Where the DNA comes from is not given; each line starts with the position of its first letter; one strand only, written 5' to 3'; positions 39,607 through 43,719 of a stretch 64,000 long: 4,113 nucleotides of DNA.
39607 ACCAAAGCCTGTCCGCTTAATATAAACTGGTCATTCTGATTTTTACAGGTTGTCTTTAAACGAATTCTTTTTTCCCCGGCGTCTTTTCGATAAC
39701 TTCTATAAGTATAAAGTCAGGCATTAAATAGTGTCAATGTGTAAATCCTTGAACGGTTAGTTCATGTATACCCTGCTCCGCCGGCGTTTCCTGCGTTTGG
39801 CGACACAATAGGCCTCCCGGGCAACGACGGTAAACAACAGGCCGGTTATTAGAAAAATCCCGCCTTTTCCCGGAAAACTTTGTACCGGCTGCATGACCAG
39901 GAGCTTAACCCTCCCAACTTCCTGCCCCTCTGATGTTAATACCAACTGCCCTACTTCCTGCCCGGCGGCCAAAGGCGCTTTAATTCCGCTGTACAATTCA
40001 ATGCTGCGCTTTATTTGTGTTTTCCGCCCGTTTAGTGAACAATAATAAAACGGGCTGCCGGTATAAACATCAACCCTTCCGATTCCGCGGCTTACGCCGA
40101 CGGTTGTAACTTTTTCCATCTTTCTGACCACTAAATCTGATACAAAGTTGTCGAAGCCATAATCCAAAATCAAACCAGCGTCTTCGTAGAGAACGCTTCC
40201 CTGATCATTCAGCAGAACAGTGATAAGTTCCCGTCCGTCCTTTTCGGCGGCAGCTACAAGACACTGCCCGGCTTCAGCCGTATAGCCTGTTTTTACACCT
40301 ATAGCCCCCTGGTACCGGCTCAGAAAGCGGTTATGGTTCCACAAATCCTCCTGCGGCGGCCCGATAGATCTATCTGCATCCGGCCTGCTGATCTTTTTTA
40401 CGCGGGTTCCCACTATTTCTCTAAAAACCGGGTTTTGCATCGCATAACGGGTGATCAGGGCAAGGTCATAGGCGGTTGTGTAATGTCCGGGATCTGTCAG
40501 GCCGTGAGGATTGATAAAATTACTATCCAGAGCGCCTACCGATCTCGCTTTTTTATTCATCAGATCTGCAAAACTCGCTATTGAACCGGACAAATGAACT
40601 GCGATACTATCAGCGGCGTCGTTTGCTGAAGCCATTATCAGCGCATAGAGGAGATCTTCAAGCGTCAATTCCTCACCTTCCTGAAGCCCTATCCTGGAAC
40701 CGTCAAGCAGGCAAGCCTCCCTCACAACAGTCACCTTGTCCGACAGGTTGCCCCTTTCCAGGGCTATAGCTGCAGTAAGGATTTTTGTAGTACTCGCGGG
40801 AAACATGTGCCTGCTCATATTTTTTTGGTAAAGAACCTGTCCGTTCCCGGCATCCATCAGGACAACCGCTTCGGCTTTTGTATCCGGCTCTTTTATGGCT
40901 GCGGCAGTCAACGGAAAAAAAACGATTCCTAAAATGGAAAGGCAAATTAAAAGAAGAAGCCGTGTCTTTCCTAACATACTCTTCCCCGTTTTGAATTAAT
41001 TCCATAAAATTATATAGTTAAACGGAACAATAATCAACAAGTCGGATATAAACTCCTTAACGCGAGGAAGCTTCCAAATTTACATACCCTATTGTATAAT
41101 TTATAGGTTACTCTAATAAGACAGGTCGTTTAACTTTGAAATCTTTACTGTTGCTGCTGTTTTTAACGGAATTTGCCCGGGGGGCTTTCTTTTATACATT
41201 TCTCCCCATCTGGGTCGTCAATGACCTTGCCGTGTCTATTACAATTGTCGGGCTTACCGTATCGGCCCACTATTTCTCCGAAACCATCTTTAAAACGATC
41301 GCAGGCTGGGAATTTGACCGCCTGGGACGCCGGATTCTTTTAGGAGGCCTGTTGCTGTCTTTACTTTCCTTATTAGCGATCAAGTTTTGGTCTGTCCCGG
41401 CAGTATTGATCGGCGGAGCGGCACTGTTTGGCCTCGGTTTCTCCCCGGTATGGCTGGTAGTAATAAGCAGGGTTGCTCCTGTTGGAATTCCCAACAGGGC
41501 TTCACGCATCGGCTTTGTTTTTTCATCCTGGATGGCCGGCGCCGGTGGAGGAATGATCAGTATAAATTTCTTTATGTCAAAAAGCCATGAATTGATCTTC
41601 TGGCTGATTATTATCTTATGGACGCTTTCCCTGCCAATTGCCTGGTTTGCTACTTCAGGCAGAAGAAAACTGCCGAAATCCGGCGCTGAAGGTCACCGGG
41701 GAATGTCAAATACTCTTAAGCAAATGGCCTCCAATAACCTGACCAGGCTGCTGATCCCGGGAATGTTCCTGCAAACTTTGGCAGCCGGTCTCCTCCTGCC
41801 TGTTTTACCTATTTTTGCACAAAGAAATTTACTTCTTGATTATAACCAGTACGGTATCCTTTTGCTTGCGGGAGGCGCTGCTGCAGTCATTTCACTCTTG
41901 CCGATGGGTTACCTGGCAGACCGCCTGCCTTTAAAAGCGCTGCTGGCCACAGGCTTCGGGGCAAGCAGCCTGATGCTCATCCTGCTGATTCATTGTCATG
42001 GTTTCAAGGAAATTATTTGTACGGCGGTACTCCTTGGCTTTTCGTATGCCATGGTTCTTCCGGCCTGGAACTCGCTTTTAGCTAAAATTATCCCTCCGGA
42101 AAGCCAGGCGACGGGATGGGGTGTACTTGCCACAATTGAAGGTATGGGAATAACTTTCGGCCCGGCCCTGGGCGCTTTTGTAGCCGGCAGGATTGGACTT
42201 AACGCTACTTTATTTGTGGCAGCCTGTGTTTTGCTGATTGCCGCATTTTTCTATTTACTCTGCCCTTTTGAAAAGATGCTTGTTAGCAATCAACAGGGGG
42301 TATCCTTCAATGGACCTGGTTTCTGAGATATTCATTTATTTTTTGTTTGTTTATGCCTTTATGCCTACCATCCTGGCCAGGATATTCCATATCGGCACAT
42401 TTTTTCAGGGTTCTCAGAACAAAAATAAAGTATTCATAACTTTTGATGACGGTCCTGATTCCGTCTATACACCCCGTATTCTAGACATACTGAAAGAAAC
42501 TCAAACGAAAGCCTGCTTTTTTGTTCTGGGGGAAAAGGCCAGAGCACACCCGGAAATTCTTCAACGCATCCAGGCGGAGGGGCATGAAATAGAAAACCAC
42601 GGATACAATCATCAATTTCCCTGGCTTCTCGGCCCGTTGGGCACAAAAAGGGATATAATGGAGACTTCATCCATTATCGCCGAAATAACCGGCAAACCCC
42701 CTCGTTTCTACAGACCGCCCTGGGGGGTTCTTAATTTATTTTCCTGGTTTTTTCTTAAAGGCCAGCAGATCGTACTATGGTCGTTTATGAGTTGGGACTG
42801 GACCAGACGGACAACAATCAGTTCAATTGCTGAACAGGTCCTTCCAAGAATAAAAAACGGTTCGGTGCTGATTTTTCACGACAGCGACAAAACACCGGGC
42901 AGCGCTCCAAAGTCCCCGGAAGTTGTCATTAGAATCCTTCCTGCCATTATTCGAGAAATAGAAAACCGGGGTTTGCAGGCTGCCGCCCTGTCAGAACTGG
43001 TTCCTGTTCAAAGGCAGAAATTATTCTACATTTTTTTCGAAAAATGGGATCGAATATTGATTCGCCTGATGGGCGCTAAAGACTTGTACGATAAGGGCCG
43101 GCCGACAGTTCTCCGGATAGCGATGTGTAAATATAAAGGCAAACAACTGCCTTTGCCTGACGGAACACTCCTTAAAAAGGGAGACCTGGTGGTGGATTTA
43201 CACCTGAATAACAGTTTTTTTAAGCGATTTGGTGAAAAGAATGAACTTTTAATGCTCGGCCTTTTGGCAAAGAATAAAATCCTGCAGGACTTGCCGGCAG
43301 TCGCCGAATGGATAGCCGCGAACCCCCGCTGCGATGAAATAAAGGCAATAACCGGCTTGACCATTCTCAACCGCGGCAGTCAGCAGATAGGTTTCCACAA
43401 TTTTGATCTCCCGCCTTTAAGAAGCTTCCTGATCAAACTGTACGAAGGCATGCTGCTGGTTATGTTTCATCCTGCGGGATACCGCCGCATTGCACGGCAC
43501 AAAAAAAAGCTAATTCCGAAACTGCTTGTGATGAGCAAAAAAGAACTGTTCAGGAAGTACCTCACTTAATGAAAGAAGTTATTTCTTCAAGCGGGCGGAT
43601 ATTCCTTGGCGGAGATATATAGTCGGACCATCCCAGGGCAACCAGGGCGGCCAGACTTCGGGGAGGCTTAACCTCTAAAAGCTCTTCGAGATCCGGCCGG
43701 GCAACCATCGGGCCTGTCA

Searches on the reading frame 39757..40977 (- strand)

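Call 66: search_protein_families(library=pfam, proteins=[window:39757-40977:-], max_evalue=0.00001)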
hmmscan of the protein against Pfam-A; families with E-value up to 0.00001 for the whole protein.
window:39757-40977:- (406 aa): 3 families
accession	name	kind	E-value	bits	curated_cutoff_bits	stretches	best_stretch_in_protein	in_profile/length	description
PF00768.25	Peptidase_S11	-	7.3e-54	183.2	27.6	1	27-259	4-238/239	D-alanyl-D-alanine carboxypeptidase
PF07943.18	PBP5_C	-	5.9e-11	42.8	21.2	1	283-366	6-90/91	Penicillin-binding protein 5, C-terminal domain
PF02113.21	Peptidase_S13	-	1e-07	31.5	22.8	1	27-74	8-57/444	D-Ala-D-Ala carboxypeptidase 3 (S13) family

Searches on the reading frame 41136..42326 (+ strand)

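Call 66: search_protein_families(library=pfam, proteins=[window:41136-42326:+], max_evalue=0.00001)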
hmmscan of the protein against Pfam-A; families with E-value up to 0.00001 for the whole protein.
window:41136-42326:+ (396 aa): 2 families
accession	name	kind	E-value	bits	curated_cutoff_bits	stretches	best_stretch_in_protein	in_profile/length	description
PF07690.21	MFS_1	-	7.2e-37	127.5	33.4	2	207-377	2-175/347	Major Facilitator Superfamily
PF05977.19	MFS_3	-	3.8e-07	29.4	27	1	25-386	34-403/524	Transmembrane secretion effector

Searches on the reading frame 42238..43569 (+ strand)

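Call 66: search_protein_families(library=pfam, proteins=[window:42238-43569:+], max_evalue=0.00001)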
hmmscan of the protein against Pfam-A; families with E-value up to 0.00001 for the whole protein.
window:42238-43569:+ (443 aa): 2 families
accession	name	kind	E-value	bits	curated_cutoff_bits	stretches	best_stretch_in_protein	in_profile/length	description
PF22790.2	YkoP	-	1.5e-44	151.8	27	1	261-441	2-183/183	YkoP domain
PF01522.26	Polysacc_deac_1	-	1.2e-30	106.5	23.1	1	59-166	3-109/124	Polysaccharide deacetylase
